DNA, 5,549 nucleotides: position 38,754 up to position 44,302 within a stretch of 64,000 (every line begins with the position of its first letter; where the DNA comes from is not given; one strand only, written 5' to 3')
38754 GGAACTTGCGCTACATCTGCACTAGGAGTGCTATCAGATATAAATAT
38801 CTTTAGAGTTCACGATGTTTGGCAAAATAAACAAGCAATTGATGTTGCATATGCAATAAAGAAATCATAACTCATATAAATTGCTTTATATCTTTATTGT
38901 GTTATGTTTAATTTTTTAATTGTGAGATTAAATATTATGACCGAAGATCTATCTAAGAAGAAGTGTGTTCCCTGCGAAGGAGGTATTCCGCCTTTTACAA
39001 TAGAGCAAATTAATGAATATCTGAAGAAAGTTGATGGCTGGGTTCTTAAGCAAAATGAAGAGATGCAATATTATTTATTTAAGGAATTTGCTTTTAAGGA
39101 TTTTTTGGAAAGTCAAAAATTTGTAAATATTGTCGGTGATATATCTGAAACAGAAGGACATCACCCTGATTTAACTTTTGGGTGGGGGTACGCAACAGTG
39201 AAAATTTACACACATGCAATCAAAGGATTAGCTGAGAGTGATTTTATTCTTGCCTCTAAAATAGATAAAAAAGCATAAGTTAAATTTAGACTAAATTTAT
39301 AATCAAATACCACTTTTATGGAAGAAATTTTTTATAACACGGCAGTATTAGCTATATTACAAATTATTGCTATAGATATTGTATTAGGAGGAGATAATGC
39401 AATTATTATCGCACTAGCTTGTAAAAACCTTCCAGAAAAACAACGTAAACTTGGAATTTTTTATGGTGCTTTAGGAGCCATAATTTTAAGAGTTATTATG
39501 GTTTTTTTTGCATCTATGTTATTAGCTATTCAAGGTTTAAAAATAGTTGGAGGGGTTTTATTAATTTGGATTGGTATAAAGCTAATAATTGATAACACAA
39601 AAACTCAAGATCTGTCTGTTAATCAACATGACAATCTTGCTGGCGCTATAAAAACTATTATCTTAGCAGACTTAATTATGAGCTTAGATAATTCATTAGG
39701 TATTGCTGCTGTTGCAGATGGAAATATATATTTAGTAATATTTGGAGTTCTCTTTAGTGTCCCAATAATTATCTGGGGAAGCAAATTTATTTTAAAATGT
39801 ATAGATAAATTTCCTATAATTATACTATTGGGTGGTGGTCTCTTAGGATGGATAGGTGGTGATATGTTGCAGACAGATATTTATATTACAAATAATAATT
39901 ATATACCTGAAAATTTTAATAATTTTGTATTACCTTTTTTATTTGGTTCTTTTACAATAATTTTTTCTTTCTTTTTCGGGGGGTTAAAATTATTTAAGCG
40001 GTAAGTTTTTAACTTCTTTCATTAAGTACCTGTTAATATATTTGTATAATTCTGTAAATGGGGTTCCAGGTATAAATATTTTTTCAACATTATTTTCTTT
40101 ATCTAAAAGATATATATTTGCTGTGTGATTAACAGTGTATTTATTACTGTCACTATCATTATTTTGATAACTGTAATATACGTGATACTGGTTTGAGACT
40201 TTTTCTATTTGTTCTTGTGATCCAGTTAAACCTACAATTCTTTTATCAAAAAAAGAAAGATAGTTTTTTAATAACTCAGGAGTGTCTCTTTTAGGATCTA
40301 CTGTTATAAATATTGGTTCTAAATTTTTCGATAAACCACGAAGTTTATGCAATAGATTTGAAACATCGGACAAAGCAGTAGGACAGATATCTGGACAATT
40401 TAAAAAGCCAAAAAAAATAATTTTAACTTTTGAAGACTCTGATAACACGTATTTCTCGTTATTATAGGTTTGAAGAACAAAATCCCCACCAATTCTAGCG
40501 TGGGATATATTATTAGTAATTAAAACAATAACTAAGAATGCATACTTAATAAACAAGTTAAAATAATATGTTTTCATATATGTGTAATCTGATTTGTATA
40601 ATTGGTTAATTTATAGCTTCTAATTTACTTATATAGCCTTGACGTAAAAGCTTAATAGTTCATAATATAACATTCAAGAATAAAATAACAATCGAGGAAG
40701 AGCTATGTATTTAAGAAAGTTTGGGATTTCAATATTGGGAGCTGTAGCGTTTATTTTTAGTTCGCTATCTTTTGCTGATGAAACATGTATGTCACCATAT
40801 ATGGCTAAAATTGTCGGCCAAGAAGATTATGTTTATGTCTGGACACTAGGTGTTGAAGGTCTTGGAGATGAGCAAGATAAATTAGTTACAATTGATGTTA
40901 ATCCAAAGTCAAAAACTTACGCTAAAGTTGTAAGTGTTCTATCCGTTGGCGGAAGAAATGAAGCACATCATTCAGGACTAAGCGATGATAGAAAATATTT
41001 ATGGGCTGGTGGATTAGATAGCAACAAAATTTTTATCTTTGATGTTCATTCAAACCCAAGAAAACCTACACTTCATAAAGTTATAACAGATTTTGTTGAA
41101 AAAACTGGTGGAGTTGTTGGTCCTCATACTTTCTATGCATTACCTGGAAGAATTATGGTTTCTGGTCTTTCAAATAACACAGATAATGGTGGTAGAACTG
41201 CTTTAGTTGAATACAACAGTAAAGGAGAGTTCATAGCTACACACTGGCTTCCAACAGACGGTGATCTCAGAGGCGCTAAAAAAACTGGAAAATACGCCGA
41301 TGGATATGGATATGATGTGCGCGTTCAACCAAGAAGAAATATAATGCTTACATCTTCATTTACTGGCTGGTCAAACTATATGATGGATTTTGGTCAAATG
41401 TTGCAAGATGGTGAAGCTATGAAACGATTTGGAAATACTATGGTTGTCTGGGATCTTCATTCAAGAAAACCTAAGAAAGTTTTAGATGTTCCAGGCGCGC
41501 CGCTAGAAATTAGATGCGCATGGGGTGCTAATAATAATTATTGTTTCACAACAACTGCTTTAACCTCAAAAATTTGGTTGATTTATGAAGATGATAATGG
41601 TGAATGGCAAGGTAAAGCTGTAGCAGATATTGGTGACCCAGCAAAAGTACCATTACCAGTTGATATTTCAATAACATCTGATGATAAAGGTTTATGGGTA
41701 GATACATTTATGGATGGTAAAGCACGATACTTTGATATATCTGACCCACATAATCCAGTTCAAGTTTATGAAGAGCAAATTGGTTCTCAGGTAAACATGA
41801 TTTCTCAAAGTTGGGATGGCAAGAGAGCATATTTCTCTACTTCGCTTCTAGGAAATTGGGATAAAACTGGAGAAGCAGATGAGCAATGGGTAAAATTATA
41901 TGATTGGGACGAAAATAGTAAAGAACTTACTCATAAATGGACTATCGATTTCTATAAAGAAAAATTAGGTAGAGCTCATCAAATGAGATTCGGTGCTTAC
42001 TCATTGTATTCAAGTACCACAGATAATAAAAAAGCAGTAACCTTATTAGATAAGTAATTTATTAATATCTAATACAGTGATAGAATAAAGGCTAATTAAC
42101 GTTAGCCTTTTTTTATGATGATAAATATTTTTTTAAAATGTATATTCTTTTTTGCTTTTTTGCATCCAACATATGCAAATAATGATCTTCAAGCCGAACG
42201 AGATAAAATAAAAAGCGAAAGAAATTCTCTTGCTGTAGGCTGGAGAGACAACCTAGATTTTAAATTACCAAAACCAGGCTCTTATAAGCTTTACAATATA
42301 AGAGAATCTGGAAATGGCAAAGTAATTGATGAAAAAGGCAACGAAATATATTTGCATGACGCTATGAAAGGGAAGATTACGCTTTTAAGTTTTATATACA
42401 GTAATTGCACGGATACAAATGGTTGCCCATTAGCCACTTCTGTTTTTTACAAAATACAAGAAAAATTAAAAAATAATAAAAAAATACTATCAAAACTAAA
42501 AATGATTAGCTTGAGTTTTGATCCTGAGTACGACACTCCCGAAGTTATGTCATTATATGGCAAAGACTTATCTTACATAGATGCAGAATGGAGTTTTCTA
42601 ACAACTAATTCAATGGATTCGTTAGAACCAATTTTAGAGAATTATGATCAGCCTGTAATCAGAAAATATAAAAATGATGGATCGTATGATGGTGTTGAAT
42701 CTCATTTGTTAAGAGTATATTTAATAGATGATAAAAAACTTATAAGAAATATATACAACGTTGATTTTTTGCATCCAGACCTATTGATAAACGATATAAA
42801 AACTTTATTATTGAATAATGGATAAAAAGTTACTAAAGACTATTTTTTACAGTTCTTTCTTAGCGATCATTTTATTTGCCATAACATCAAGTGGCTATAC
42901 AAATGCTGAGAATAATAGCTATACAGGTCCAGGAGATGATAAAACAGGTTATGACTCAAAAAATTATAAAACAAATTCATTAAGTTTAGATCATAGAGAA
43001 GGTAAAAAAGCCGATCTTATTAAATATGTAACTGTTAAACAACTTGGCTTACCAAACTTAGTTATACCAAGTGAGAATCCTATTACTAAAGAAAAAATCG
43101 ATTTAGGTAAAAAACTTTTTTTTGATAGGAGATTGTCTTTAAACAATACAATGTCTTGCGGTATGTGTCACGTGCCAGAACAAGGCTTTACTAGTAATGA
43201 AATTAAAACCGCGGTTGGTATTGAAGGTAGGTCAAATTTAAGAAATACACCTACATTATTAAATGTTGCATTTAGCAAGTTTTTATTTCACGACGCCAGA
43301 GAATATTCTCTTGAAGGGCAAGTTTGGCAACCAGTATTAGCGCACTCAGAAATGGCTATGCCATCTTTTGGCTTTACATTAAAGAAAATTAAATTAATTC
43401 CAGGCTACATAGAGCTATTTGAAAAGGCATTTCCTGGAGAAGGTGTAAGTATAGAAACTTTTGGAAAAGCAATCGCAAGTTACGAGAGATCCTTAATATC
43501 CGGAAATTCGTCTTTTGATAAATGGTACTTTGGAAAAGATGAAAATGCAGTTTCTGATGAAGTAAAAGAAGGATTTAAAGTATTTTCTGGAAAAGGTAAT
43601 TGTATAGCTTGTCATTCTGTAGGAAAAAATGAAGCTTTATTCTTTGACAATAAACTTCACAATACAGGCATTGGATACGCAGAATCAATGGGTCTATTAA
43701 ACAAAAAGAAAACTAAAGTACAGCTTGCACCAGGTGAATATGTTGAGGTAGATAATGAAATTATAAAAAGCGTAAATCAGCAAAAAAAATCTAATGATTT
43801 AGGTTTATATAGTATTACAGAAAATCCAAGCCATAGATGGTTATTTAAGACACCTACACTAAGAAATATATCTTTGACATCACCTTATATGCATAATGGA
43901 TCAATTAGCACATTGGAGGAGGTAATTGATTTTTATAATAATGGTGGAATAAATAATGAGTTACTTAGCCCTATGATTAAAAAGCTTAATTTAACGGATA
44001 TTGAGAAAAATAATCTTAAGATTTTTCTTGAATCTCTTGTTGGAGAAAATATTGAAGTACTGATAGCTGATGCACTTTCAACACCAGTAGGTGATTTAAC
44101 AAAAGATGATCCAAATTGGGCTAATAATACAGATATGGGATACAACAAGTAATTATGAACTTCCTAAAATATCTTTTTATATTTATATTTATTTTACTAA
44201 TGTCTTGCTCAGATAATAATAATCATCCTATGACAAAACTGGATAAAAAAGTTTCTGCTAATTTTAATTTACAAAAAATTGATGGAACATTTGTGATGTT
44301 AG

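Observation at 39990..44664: Methanethiol-oxidase (SBP56/MtoX) cluster extended to a five-gene periplasmic copper-maturation unit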

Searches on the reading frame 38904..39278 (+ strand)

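Call 3: search_protein_families(library=pfam, proteins=[window:38904-39278:+])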
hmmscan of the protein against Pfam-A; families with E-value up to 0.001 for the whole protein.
window:38904-39278:+ (124 aa): 1 family
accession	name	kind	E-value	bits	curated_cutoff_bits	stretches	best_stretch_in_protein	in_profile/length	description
PF01329.24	Pterin_4a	-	2.5e-24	85.6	26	1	30-122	2-90/91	Pterin 4 alpha carbinolamine dehydratase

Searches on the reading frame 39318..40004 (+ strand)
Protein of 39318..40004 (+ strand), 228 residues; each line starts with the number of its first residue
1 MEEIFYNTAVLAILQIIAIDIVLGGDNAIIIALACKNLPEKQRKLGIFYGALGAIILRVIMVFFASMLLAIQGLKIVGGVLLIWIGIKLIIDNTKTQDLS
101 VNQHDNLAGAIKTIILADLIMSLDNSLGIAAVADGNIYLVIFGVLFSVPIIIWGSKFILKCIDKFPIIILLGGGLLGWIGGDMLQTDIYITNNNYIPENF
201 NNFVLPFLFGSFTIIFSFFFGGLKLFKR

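Call 3: search_protein_families(library=pfam, proteins=[window:39318-40004:+])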
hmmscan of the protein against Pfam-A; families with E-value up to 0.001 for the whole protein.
window:39318-40004:+ (228 aa): 1 family
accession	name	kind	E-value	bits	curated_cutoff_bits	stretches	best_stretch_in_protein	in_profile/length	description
PF03741.22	TerC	-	1.3e-47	162.2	27.8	1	15-185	2-176/178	Integral membrane protein TerC family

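Call 4: search_protein_families(library=ncbifam, proteins=[window:39318-40004:+])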
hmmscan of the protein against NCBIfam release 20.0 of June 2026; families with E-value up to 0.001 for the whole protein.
window:39318-40004:+ (228 aa): 4 families
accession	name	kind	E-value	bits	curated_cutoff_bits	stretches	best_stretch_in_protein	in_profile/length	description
TIGR03717.1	R_switched_YjbE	subfamily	1.9e-65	219.9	134.8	1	12-187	1-176/176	YjbE family putative metal transport protein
TIGR03716.1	R_switched_YkoY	subfamily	2.4e-26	92.7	138.5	1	13-210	2-203/220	integral membrane protein, YkoY family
TIGR03718.1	R_switched_Alx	subfamily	3.4e-07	30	246.4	1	20-103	73-159/303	TerC/Alx family metal homeostasis membrane protein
TIGR00949.1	2A76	subfamily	0.0009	19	183.95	1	46-126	27-109/185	homoserine/threonine efflux transporter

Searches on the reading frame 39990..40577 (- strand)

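Call 3: search_protein_families(library=pfam, proteins=[window:39990-40577:-])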
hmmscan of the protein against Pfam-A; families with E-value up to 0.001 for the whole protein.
window:39990-40577:- (195 aa): 2 families
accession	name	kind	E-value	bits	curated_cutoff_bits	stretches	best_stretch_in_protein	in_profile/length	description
PF02630.20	SCO1-SenC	-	1.7e-41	141.8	22.8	1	48-163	20-133/134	SCO1/SenC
PF13905.12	Thioredoxin_8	-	4.8e-07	30.5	27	1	50-164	2-94/94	Thioredoxin-like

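Call 4: search_protein_families(library=ncbifam, proteins=[window:39990-40577:-])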
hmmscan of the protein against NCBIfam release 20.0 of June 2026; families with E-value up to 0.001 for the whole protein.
window:39990-40577:- (195 aa): 0 families

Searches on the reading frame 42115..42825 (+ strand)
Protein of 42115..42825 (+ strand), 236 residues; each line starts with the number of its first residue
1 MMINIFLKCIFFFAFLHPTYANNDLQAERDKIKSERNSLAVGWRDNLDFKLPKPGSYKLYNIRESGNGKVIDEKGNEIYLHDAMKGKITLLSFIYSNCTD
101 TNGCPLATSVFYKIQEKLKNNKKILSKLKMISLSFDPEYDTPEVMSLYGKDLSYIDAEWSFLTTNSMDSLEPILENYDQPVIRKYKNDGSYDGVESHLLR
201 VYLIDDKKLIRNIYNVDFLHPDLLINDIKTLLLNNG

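Call 3: search_protein_families(library=pfam, proteins=[window:42115-42825:+])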
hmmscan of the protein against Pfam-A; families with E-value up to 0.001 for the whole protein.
window:42115-42825:+ (236 aa): 1 family
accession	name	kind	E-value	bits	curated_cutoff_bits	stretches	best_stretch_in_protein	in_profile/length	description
PF02630.20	SCO1-SenC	-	1.3e-13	51.6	22.8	1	71-208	7-132/134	SCO1/SenC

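Call 4: search_protein_families(library=ncbifam, proteins=[window:42115-42825:+])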
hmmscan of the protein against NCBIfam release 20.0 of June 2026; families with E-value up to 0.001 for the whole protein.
window:42115-42825:+ (236 aa): 0 families

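Call 18: search_solved_structures(query=window:42115-42825:+, max_evalue=0.01, show_alignments=2)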
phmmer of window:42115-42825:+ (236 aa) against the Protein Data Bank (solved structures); distinct sequences matched with E-value up to 0.01: 9.
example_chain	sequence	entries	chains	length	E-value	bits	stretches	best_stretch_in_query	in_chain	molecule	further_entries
1on4_A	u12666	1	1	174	1.6e-10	43.9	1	75-230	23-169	Sco1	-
1xzo_A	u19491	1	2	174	1.6e-10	43.9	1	75-230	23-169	Hypothetical protein ypmQ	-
4hde_A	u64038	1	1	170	8.8e-09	38.2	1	83-229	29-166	SCO1/SenC family lipoprotein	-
4wbr_D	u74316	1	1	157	5.6e-08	35.6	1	70-209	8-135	Blr1131 protein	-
4wbj_A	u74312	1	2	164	5.8e-08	35.5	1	70-209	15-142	Blr1131 protein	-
4txo_D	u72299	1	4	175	1.3e-06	31.1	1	69-209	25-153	Blr1131 protein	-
3me7_A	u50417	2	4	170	1.3e-05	27.8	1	66-178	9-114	Putative uncharacterized protein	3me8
4bpy_A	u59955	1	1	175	9.2e-05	25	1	71-161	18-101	SCO PROTEIN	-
2k6v_A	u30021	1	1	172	0.00071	22.2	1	84-152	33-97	Putative cytochrome c oxidase assembly protein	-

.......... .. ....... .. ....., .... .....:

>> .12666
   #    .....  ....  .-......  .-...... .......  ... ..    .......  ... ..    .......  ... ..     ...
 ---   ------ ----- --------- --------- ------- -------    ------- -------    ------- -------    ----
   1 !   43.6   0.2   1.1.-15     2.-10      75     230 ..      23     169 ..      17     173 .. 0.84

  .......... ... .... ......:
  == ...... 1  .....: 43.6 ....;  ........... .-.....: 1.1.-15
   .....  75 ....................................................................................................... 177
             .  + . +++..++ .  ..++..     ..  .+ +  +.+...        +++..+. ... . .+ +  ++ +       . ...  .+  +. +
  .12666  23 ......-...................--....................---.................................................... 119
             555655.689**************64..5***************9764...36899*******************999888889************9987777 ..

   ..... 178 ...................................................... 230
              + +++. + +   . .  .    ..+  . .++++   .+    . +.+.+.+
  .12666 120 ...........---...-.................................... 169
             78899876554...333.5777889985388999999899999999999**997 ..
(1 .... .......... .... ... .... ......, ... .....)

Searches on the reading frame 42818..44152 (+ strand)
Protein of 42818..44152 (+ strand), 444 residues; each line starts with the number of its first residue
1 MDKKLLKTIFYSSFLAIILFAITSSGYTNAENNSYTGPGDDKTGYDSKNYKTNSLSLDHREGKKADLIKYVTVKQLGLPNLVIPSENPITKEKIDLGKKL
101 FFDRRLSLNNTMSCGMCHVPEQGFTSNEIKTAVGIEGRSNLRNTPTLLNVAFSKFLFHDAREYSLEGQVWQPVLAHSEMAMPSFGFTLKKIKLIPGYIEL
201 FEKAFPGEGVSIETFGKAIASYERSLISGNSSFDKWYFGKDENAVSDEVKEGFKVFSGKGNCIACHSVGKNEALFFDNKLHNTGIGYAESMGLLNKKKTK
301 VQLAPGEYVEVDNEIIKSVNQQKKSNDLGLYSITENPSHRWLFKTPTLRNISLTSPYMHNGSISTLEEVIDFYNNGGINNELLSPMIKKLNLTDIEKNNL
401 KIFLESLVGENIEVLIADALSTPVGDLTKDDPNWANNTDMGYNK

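Call 3: search_protein_families(library=pfam, proteins=[window:42818-44152:+])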
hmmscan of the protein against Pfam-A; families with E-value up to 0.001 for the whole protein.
window:42818-44152:+ (444 aa): 3 families
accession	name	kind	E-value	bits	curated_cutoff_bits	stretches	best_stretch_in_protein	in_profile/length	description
PF03150.19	CCP_MauG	-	7.9e-49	166.6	25.6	1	91-241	1-148/149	Di-haem cytochrome c peroxidase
PF00034.26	Cytochrom_C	-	6.4e-05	24.6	21.3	0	249-289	1-39/90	Cytochrome c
PF21419.2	RoxA-like_Cyt-c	-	6.9e-05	22.8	26.7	1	345-371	4-30/39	RoxA-like, cytochrome c-like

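Call 4: search_protein_families(library=ncbifam, proteins=[window:42818-44152:+])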
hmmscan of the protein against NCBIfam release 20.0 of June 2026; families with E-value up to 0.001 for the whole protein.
window:42818-44152:+ (444 aa): 7 families
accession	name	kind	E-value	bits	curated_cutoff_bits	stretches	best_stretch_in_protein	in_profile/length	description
TIGR04039.1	MXAN_0977_Heme2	hypoth_equivalog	4.1e-72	243.1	362.85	1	83-411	1-325/336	MbnH family di-heme enzyme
TIGR03791.1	TTQ_mauG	equivalog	1.2e-61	208.5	443.85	2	89-288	1-194/291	tryptophan tryptophylquinone biosynthesis enzyme MauG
TIGR03981.2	SAM_quin_mod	hypoth_equivalog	2.9e-31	108.7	340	3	323-374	308-359/411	His-Xaa-Ser system-associated MauG-like protein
NF052342.1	hydrazine_BC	exception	2e-10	39.5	1250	1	86-371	411-660/690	hydrazine synthase subunit beta-gamma fusion subunit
NF052341.1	hydrazine_gamma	equivalog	8e-10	38.2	625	1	217-372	170-310/339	hydrazine synthase subunit gamma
NF040606.1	CytoC_perox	subfamily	6.2e-06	25.7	150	1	318-369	401-452/524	di-heme-cytochrome C peroxidase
TIGR04484.1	thiosulf_SoxA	equivalog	0.00022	20.6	110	1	60-123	75-135/212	sulfur oxidation c-type cytochrome SoxA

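Call 17: search_solved_structures(query=window:42818-44152:+, max_evalue=0.001)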
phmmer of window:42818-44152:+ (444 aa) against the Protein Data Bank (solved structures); distinct sequences matched with E-value up to 0.001: 30.
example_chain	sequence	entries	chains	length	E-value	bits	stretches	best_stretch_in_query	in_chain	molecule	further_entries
1zzh_A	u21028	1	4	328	5.2e-40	140.7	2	84-267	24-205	cytochrome c peroxidase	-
4aal_A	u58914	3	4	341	3.3e-39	138.1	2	83-267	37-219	CYTOCHROME C551 PEROXIDASE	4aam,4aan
1iqc_A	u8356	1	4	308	3.7e-39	137.9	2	86-267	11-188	di-heme peroxidase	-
1nml_A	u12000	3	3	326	3.7e-39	137.9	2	86-267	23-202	di-haem cytochrome c peroxidase | Cytochrome c peroxidase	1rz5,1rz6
4aao_A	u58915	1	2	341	4.5e-39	137.6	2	83-267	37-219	CYTOCHROME C551 PEROXIDASE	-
2c1u_A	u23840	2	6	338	1.1e-37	133.1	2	84-267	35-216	DI-HAEM CYTOCHROME C PEROXIDASE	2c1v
3o5c_A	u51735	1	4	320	1.8e-37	132.3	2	89-267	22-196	Cytochrome c551 peroxidase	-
6e1c_A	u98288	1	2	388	4.1e-37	131.2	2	79-274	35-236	Di-heme enzyme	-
1eb7_A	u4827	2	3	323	1.9e-36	129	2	87-267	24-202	CYTOCHROME C551 PEROXIDASE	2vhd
3hq8_A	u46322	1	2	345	8e-36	126.9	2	86-267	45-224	Cytochrome c551 peroxidase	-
3hq6_A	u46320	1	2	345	1.1e-35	126.5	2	86-267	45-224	Cytochrome c551 peroxidase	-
3hq9_A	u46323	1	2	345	1.5e-35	126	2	86-267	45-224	Cytochrome c551 peroxidase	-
3hq7_A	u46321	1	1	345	6.1e-35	124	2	86-267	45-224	Cytochrome c551 peroxidase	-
6qkn_A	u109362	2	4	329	8.4e-35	123.6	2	78-267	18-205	Cytochrome-c peroxidase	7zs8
6fu3_A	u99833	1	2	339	9.4e-35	123.4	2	78-267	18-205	Protein CcpR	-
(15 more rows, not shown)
